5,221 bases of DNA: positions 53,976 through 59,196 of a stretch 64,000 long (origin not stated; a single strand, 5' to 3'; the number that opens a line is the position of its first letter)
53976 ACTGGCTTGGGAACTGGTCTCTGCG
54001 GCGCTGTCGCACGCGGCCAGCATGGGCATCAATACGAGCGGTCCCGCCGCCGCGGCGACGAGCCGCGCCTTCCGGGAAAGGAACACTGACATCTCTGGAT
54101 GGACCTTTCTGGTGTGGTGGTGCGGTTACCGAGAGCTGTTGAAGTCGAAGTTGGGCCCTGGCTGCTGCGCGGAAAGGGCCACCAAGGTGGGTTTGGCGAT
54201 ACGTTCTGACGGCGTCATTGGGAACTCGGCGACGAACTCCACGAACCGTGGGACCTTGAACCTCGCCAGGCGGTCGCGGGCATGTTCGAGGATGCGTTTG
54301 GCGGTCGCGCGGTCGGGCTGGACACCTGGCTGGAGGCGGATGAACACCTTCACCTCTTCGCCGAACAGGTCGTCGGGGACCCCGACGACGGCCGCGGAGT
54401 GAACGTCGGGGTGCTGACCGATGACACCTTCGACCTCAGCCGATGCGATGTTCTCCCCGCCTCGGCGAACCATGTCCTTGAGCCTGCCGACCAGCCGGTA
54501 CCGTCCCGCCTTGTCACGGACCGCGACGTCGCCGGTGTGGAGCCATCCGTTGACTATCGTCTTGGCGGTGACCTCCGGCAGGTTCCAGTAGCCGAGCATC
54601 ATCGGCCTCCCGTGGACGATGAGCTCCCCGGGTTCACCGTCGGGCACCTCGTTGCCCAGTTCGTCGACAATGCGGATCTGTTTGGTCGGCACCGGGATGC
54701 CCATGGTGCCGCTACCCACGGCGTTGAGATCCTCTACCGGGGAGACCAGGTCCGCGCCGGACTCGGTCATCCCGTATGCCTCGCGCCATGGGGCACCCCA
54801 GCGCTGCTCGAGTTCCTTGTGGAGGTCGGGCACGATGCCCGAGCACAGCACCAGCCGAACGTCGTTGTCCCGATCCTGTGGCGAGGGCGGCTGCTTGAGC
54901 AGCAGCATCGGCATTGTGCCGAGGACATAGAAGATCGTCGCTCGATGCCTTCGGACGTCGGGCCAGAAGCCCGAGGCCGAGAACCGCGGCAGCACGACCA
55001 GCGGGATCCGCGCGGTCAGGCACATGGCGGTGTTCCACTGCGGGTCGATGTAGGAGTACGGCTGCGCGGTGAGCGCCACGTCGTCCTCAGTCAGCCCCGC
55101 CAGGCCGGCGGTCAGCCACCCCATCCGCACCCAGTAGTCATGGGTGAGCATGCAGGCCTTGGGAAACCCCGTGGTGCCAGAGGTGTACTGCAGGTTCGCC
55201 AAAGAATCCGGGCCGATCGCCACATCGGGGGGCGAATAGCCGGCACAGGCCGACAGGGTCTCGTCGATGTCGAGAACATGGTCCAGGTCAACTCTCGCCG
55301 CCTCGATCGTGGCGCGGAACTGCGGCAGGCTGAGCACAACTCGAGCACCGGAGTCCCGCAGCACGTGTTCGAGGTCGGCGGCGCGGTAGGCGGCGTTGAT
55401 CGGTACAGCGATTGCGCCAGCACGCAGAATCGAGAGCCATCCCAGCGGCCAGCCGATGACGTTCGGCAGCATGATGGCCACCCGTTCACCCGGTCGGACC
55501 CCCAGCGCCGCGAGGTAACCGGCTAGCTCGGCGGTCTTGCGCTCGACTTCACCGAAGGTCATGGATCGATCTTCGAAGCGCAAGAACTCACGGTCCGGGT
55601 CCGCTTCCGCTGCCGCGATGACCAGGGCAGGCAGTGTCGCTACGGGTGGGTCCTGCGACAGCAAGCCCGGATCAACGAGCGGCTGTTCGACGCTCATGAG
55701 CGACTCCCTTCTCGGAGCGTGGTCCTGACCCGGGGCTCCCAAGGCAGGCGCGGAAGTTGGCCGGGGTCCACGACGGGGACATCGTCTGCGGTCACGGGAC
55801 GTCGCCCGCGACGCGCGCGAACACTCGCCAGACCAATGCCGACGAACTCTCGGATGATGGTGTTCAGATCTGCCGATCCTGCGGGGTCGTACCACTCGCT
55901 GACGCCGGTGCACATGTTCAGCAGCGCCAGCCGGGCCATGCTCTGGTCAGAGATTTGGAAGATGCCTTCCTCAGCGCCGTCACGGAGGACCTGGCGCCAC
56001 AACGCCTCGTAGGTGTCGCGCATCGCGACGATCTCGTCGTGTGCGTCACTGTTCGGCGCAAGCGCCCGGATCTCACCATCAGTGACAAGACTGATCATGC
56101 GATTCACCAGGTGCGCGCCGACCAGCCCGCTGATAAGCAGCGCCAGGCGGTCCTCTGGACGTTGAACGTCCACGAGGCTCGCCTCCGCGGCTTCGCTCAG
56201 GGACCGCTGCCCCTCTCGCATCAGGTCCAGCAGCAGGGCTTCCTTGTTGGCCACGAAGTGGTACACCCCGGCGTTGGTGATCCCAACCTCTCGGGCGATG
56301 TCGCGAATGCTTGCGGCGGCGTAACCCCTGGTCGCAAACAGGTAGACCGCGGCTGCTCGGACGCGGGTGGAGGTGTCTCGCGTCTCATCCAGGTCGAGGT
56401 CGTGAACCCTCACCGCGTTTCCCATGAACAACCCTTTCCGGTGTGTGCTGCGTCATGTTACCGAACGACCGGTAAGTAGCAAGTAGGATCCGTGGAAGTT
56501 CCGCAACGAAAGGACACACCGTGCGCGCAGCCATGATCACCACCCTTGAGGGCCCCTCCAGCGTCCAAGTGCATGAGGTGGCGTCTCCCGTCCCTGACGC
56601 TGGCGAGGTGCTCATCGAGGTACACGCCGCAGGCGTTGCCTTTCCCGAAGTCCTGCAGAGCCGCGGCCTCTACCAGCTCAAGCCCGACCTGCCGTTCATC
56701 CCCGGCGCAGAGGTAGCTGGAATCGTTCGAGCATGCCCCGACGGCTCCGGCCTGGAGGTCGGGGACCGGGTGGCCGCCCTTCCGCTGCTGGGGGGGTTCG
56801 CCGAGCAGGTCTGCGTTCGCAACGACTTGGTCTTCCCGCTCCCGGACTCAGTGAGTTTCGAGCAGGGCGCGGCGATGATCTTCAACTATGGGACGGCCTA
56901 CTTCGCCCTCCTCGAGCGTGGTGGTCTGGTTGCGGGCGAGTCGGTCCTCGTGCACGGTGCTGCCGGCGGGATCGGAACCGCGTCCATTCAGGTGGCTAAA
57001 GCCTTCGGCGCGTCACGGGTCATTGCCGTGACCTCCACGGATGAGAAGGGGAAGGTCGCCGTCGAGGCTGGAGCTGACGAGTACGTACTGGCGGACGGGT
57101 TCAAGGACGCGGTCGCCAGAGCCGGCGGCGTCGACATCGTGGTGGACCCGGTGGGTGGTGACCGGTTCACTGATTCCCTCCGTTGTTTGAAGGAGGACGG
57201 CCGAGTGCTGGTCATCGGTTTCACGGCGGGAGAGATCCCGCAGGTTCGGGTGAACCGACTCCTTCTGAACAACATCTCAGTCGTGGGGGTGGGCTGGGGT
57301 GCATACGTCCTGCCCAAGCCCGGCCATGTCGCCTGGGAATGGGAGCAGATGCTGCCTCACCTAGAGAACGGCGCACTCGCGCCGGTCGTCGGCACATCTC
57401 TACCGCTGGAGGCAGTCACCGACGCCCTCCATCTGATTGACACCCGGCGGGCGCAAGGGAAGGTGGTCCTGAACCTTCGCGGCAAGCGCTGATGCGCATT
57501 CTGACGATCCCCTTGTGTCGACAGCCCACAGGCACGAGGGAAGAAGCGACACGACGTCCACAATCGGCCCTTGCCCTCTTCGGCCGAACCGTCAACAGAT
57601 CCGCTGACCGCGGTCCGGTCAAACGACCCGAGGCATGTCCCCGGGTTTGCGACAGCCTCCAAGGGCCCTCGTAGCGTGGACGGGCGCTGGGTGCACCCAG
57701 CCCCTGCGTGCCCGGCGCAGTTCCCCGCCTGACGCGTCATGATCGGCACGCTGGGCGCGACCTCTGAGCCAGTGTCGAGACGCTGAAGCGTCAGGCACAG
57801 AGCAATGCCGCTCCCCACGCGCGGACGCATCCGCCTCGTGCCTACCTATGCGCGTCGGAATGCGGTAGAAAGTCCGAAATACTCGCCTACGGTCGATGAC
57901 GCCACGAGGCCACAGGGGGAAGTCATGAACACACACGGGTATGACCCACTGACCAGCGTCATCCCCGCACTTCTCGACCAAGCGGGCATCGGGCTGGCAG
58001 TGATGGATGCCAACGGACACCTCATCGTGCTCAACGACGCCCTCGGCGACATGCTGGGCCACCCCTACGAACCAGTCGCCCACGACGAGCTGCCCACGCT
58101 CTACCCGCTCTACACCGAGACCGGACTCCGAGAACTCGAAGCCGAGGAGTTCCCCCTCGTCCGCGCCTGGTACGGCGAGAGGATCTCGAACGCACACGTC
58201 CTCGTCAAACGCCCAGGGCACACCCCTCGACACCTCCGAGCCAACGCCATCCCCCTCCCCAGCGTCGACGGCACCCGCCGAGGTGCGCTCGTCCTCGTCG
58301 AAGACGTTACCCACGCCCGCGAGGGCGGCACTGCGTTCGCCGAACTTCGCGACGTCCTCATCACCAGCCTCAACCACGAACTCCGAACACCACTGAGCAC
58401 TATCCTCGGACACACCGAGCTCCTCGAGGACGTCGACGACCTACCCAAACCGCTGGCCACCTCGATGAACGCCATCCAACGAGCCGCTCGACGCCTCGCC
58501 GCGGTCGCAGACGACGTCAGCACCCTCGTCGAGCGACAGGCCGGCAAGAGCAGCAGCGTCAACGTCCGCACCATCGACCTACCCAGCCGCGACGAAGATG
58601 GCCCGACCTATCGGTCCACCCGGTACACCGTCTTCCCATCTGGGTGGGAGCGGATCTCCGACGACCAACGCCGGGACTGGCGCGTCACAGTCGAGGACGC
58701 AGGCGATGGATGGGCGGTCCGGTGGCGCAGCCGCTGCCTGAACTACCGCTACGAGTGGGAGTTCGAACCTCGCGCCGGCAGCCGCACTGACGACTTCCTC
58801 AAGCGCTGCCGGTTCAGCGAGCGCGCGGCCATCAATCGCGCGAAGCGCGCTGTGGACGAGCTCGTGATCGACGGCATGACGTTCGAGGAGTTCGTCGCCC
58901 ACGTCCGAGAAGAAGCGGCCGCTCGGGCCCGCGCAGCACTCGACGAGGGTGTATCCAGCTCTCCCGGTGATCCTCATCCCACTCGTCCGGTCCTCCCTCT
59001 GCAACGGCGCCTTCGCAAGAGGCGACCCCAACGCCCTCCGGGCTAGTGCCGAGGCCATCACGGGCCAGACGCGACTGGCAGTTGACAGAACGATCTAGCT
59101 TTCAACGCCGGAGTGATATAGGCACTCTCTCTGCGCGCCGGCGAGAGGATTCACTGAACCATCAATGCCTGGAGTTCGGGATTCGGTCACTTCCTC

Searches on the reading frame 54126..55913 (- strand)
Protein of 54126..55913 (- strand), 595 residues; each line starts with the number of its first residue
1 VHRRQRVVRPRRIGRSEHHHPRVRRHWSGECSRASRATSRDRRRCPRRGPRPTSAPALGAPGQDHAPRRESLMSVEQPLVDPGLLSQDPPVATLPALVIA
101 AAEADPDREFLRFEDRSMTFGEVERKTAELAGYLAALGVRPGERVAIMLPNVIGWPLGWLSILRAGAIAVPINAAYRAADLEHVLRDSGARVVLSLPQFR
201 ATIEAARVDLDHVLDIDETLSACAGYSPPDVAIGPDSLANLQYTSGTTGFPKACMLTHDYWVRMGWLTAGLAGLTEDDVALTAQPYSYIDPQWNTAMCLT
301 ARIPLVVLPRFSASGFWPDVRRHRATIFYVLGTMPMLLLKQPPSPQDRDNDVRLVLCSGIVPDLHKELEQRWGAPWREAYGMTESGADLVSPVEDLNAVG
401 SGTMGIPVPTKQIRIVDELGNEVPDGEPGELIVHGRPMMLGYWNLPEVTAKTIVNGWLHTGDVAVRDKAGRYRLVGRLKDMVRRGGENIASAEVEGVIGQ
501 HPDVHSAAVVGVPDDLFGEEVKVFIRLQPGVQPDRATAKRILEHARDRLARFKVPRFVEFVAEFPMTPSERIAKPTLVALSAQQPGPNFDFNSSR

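Call 92: search_protein_families(library=padloc, max_evalue=1e-8, proteins=[window:54126-55913:-])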
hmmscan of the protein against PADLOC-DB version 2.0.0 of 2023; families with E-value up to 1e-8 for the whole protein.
window:54126-55913:- (595 aa): 0 families

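Call 93: search_protein_families(library=pfam, max_evalue=0.00001, proteins=[window:54126-55913:-])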
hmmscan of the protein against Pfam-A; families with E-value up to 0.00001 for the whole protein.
window:54126-55913:- (595 aa): 2 families
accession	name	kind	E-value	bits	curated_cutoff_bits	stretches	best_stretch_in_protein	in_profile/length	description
PF00501.34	AMP-binding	-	1.5e-76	258.1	29.9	1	101-443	4-384/384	AMP-binding enzyme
PF13193.12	AMP-binding_C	-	1.3e-18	68.1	24.5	1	493-569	1-74/76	AMP-binding enzyme C-terminal domain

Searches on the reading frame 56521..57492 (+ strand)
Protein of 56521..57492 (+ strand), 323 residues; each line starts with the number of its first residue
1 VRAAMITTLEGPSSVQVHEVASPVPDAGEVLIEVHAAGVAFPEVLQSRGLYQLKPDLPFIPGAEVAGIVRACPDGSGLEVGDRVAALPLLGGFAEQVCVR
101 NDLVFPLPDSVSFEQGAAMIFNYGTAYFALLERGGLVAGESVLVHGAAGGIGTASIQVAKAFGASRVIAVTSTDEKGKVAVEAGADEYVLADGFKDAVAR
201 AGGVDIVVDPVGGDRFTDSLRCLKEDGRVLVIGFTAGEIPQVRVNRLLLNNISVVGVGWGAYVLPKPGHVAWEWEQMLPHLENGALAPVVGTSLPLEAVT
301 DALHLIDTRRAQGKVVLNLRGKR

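Call 93: search_protein_families(library=pfam, max_evalue=0.00001, proteins=[window:56521-57492:+])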
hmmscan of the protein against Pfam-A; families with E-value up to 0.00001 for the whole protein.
window:56521-57492:+ (323 aa): 3 families
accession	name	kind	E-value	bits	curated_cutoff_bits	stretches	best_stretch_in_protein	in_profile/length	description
PF00107.32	ADH_zinc_N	-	2.2e-26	92.8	31.8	1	150-261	1-116/129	Zinc-binding dehydrogenase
PF13602.12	ADH_zinc_N_2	-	1.7e-17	65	27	1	184-317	2-134/134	Zinc-binding dehydrogenase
PF08240.17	ADH_N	-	5e-13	49.6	23.5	1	27-109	2-104/104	Alcohol dehydrogenase GroES-like domain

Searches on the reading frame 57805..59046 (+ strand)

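Call 92: search_protein_families(library=padloc, max_evalue=1e-8, proteins=[window:57805-59046:+])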
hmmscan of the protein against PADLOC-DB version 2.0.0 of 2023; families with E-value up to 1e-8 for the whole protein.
window:57805-59046:+ (413 aa): 0 families

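Call 93: search_protein_families(library=pfam, max_evalue=0.00001, proteins=[window:57805-59046:+])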
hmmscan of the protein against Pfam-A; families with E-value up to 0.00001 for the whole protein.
window:57805-59046:+ (413 aa): 2 families
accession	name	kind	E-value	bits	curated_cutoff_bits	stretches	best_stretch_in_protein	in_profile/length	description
PF00512.31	HisKA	-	1.4e-10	41.5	26.9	1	185-246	5-65/66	His Kinase A (phospho-acceptor) domain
PF08448.16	PAS_4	-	8.1e-10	39.4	23.1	1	57-172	1-109/110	PAS fold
